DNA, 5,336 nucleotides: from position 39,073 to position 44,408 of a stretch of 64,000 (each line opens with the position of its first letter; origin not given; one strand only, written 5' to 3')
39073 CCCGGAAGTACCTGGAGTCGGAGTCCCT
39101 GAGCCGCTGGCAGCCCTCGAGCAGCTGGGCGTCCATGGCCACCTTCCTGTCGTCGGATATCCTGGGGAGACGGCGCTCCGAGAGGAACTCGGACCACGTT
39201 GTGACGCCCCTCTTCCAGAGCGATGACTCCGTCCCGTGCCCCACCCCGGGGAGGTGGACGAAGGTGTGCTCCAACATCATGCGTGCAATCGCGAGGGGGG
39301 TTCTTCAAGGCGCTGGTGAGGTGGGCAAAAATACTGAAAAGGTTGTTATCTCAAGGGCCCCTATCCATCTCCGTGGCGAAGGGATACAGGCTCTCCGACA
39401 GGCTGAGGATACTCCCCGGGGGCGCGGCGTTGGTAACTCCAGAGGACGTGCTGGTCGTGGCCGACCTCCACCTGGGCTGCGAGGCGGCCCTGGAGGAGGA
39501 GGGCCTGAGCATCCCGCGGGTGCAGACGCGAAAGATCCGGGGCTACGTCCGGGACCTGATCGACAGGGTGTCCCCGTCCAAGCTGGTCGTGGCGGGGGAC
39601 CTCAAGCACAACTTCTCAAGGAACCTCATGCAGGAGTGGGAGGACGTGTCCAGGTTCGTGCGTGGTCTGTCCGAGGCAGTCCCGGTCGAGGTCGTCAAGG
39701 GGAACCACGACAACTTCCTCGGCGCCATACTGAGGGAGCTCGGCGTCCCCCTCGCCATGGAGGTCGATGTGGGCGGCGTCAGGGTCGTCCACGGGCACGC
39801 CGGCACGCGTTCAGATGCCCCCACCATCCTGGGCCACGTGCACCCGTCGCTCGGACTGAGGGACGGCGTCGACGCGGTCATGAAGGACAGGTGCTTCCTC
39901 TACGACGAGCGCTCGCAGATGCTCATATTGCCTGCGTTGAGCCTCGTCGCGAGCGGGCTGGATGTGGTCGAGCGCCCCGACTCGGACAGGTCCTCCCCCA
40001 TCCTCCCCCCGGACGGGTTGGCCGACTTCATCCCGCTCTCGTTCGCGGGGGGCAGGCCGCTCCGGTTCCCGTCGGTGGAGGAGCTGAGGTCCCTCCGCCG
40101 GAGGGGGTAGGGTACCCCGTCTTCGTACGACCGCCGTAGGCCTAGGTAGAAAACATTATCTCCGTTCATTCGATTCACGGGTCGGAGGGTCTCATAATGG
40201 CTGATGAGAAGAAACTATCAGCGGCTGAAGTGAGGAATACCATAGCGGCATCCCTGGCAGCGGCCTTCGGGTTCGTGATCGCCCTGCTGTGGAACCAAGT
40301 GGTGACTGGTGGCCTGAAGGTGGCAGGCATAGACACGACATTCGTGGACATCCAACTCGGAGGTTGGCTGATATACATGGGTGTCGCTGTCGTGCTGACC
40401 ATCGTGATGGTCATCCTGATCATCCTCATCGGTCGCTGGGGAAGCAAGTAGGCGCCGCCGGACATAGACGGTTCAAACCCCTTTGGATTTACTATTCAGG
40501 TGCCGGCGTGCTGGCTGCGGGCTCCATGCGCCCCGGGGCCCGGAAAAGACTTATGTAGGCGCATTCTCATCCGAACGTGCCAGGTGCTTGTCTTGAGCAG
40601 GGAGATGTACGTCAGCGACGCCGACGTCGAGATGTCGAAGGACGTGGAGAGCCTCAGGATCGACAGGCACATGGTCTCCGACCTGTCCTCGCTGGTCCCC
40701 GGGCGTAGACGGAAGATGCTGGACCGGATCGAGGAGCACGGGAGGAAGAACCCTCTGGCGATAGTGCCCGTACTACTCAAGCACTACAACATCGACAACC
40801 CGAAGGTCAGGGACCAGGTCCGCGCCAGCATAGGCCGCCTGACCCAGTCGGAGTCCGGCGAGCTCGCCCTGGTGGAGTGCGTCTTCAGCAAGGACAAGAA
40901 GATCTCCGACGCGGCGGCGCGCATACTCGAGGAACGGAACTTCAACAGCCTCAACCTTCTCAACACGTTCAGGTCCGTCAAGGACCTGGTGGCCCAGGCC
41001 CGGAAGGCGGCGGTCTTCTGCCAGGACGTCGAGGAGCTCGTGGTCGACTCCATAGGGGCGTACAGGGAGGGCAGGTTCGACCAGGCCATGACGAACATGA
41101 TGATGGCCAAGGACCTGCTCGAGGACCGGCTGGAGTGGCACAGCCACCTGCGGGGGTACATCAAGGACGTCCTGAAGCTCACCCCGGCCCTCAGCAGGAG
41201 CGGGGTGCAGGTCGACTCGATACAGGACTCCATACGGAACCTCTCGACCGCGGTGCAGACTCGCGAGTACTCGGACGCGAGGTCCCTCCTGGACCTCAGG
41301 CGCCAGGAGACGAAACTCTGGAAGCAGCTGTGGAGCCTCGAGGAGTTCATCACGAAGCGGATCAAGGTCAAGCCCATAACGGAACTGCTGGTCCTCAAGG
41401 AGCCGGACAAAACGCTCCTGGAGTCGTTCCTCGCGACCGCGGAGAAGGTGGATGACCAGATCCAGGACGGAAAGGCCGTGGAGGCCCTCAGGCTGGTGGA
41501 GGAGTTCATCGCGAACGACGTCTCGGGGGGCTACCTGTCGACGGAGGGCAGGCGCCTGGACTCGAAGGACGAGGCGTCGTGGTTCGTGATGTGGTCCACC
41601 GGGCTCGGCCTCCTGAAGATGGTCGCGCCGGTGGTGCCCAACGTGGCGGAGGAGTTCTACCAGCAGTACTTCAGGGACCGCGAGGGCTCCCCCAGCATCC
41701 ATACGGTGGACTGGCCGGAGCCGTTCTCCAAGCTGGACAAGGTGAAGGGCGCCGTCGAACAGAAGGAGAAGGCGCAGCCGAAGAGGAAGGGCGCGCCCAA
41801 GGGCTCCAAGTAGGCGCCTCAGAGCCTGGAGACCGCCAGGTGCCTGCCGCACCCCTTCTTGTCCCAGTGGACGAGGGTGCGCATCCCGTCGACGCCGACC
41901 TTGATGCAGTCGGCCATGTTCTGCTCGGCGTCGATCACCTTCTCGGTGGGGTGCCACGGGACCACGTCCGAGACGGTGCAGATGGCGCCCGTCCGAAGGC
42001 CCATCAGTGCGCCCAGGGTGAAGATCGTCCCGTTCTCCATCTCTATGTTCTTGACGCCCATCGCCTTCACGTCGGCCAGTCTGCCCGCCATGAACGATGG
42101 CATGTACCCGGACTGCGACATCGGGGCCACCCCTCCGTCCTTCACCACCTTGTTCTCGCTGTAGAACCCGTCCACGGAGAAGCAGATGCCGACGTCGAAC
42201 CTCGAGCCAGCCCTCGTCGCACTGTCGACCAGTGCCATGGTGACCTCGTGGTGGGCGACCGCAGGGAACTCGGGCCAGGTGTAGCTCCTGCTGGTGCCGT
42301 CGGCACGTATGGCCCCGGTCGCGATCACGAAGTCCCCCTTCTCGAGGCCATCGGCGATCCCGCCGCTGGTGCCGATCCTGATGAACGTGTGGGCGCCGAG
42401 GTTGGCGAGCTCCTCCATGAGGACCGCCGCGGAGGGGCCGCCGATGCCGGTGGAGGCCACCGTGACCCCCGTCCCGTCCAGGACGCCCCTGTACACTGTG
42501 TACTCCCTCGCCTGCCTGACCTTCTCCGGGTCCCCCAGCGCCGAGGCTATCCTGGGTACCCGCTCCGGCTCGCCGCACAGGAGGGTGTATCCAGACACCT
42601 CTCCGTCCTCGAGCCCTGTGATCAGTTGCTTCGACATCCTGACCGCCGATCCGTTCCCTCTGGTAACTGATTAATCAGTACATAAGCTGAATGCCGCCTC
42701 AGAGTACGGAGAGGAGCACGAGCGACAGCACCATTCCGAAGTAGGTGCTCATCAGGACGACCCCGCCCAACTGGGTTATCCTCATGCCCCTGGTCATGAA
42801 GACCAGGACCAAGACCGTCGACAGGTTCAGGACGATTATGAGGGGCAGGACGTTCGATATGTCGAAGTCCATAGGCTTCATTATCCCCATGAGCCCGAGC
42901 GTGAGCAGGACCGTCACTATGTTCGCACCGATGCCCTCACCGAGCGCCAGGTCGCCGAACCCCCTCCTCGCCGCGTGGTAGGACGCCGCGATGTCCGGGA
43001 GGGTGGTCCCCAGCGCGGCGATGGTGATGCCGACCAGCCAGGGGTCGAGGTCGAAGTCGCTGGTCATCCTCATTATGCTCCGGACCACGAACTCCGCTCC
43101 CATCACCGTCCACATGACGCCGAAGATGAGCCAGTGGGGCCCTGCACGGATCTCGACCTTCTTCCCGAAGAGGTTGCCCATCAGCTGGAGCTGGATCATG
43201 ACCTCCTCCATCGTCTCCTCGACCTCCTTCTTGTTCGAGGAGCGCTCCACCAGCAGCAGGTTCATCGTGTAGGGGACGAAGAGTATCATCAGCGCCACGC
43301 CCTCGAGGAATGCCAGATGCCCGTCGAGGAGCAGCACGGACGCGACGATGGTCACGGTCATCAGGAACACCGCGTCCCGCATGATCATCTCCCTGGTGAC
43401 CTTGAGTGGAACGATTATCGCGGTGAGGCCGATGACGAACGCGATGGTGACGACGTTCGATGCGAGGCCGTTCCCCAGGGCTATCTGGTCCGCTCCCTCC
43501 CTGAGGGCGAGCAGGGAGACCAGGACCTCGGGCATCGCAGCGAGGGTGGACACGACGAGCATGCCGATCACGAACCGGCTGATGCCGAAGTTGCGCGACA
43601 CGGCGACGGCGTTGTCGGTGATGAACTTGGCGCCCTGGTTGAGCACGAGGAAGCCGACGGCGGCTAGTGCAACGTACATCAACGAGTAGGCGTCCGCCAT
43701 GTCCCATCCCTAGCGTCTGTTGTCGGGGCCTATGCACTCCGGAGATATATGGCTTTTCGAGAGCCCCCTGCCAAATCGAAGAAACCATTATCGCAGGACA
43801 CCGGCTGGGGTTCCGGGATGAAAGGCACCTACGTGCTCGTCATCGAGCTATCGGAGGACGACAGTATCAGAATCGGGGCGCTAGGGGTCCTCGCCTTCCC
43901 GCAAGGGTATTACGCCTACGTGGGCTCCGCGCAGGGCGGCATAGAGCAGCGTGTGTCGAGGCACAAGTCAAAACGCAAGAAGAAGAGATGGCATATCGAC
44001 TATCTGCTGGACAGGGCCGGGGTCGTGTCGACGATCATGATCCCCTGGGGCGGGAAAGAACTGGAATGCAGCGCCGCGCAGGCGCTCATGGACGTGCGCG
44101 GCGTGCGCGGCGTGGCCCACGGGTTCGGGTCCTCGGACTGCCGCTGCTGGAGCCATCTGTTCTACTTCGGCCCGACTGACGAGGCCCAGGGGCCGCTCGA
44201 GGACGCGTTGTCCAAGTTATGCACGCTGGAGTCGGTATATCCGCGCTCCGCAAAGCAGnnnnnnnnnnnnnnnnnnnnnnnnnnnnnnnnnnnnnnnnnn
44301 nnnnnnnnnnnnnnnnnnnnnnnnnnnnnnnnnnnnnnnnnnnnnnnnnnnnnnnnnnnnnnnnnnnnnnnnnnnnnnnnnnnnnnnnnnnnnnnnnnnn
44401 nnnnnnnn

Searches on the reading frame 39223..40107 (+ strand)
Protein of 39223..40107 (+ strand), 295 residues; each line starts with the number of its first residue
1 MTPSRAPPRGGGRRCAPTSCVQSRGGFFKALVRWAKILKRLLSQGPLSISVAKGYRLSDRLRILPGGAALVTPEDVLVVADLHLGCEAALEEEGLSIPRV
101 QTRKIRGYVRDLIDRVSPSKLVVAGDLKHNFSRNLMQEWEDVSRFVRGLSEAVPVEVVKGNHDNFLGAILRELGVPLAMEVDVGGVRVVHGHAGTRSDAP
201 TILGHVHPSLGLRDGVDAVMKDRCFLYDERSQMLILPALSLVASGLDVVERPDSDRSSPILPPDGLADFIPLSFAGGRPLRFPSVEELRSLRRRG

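Call 26: search_protein_families(library=pfam, proteins=[window:39223-40107:+], max_evalue=0.01)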
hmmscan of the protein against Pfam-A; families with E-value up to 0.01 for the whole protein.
window:39223-40107:+ (295 aa): 2 families
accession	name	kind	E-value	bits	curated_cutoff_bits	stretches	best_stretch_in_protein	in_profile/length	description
PF00149.33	Metallophos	-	8.9e-07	30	21.5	1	76-165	3-72/191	Calcineurin-like phosphoesterase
PF12850.12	Metallophos_2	-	8.6e-05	23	27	1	76-196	3-93/154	Calcineurin-like phosphoesterase superfamily domain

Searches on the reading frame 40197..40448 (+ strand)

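Call 25: search_protein_families(library=pfam, proteins=[window:40197-40448:+], max_evalue=0.01)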
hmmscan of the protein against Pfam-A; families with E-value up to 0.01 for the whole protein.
window:40197-40448:+ (84 aa): 1 family
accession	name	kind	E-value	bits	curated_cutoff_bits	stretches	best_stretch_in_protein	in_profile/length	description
PF18898.5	DUF5654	-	4.2e-10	39.9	23.8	1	10-84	3-70/71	Family of unknown function (DUF5654)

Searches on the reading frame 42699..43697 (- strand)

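Call 9: search_protein_families(library=pfam, proteins=[window:42699-43697:-], max_evalue=0.001)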
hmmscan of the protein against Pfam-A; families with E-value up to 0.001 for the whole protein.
window:42699-43697:- (332 aa): 1 family
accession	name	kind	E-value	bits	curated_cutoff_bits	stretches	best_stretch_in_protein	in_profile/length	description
PF01699.29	Na_Ca_ex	-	1.4e-45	155.4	24.9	2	188-325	4-148/151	Sodium/calcium exchanger protein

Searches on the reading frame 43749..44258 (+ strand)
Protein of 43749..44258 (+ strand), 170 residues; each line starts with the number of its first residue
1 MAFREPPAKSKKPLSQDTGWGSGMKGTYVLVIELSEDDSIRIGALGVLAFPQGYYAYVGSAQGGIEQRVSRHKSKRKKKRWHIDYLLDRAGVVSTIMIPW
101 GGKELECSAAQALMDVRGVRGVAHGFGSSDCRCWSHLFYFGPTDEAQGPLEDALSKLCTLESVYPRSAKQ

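Call 9: search_protein_families(library=pfam, proteins=[window:43749-44258:+], max_evalue=0.001)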
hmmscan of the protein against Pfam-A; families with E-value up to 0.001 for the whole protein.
window:43749-44258:+ (170 aa): 1 family
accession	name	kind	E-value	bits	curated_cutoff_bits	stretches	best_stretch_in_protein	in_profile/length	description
PF01986.22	DUF123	-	8.2e-26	90.8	25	1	49-139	2-95/95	Domain of unknown function DUF123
